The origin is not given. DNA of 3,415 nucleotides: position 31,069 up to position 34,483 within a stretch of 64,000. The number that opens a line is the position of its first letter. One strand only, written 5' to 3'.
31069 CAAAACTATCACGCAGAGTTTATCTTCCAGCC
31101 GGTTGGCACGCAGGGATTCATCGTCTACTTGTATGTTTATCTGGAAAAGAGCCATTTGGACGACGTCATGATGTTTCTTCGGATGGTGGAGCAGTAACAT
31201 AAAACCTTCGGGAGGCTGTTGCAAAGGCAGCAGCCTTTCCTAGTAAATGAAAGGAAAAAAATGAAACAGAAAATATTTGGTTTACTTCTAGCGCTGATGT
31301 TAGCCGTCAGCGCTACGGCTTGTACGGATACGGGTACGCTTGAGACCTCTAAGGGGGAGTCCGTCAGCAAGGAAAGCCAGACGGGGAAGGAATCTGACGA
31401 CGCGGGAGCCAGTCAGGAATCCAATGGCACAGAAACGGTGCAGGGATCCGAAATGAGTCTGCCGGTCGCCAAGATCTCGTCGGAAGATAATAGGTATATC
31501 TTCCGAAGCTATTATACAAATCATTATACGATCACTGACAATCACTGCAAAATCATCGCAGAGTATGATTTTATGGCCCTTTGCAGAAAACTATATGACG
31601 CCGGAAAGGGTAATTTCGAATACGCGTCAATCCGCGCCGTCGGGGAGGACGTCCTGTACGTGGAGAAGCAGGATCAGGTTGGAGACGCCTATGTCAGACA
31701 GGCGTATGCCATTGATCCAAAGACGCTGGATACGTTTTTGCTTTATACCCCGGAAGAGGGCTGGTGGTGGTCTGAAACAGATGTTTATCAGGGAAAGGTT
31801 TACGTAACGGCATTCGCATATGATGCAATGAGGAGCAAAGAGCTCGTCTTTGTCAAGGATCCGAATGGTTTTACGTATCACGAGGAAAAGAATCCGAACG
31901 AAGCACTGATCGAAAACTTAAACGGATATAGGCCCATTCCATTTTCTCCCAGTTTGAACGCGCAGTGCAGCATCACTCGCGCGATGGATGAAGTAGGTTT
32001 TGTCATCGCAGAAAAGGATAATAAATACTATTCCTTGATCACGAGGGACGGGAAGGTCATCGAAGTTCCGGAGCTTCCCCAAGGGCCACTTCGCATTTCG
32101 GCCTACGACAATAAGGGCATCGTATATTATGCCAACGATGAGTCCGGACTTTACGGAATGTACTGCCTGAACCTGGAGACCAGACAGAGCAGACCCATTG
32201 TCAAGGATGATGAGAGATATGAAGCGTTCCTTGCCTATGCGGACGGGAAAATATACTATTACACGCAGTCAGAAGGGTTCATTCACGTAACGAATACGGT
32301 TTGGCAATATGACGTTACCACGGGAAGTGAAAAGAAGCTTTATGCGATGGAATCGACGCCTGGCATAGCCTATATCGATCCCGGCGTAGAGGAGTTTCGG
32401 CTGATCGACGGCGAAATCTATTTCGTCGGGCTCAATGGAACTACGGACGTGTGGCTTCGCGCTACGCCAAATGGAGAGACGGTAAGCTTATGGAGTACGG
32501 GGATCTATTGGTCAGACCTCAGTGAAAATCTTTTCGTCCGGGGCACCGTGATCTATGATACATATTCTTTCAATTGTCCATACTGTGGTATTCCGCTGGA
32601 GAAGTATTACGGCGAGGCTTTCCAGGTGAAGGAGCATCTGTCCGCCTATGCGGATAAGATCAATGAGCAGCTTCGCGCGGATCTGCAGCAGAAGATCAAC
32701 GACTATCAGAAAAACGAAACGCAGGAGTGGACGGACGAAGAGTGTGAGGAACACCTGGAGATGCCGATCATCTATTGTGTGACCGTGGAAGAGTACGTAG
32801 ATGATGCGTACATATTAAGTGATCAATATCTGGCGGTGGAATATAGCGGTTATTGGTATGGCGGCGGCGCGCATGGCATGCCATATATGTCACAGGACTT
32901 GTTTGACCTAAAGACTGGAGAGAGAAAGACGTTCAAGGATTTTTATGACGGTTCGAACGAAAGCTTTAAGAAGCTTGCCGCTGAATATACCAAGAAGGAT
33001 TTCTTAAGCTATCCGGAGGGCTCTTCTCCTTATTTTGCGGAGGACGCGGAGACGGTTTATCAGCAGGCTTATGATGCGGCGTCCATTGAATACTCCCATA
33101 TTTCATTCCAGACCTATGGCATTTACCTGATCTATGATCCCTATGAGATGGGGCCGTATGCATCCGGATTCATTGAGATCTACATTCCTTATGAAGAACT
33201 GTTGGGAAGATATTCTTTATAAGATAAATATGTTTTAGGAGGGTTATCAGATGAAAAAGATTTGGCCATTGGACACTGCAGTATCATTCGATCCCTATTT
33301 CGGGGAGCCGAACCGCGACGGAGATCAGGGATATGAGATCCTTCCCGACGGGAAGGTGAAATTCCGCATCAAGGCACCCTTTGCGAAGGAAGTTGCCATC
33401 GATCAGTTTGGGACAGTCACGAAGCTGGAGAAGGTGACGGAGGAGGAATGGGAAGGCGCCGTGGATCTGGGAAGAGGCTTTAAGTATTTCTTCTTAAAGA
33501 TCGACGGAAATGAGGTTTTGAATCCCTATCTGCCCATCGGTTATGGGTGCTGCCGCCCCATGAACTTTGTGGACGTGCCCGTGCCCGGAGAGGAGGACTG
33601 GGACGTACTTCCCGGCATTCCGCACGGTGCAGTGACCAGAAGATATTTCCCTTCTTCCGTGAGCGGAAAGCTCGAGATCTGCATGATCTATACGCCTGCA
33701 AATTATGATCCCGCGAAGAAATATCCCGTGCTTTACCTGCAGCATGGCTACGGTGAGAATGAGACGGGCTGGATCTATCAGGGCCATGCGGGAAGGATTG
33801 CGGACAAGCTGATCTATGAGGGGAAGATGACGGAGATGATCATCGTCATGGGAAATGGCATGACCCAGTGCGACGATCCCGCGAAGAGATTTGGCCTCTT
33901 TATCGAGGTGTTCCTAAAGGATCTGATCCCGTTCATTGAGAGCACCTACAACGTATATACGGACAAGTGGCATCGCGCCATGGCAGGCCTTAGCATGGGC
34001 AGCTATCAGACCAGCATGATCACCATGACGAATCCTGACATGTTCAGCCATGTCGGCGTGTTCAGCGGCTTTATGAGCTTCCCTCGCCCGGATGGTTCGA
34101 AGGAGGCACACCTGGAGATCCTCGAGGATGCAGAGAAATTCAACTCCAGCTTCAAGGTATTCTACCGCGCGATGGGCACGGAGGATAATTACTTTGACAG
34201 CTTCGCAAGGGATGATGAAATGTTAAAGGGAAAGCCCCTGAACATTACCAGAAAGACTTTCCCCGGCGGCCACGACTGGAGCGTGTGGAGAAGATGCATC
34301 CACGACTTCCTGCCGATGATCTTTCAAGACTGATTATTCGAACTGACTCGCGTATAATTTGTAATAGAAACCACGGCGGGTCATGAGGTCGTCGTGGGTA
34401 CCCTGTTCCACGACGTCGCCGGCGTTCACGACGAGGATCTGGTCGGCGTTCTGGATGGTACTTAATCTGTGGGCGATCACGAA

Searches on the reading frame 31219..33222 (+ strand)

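Call 3: search_protein_families(library=pfam, proteins=[window:31219-33222:+], max_evalue=1)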
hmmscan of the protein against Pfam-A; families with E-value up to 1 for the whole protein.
window:31219-33222:+ (667 aa): 5 families
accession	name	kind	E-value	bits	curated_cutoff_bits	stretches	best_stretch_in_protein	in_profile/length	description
PF13739.11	PdaC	-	9.8e-06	27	29.1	1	475-554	23-94/95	Deacetylase PdaC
PF11738.13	DUF3298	-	1.8e-05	26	24.1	1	619-659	44-84/84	Protein of unknown function (DUF3298)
PF14851.11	FAM176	-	0.056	13.7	31.5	1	20-80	32-93/152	FAM176 family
PF01125.22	BUD31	-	0.085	13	23.8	1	67-102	34-69/146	Pre-mRNA-splicing factor BUD31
PF13490.11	zf-HC2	-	0.11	13.1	22.2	0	488-514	3-29/35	Putative zinc-finger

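Call 4: search_protein_families(library=padloc, proteins=[window:31219-33222:+], max_evalue=1)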
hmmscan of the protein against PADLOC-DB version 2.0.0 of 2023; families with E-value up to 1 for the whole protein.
window:31219-33222:+ (667 aa): 0 families

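Call 6: search_protein_families(library=ncbifam, proteins=[window:31219-33222:+], max_evalue=1)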
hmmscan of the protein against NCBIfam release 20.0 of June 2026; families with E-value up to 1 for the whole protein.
window:31219-33222:+ (667 aa): 1 family
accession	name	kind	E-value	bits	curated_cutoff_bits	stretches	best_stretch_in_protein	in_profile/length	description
NF050129.1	T4SSInhibSmlt3025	equivalog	0.063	12.5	500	1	22-58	10-46/287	Smlt3025 familytype IV secretion system inhibitor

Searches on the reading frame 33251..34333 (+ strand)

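Call 3: search_protein_families(library=pfam, proteins=[window:33251-34333:+], max_evalue=1)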
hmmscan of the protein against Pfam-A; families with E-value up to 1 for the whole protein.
window:33251-34333:+ (360 aa): 2 families
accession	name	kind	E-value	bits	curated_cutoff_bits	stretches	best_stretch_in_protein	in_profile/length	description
PF00756.26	Esterase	-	8.5e-22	78.6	22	1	145-348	11-242/251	Putative esterase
PF00326.27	Peptidase_S9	-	0.1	12.5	22.6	1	234-284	58-108/213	Prolyl oligopeptidase family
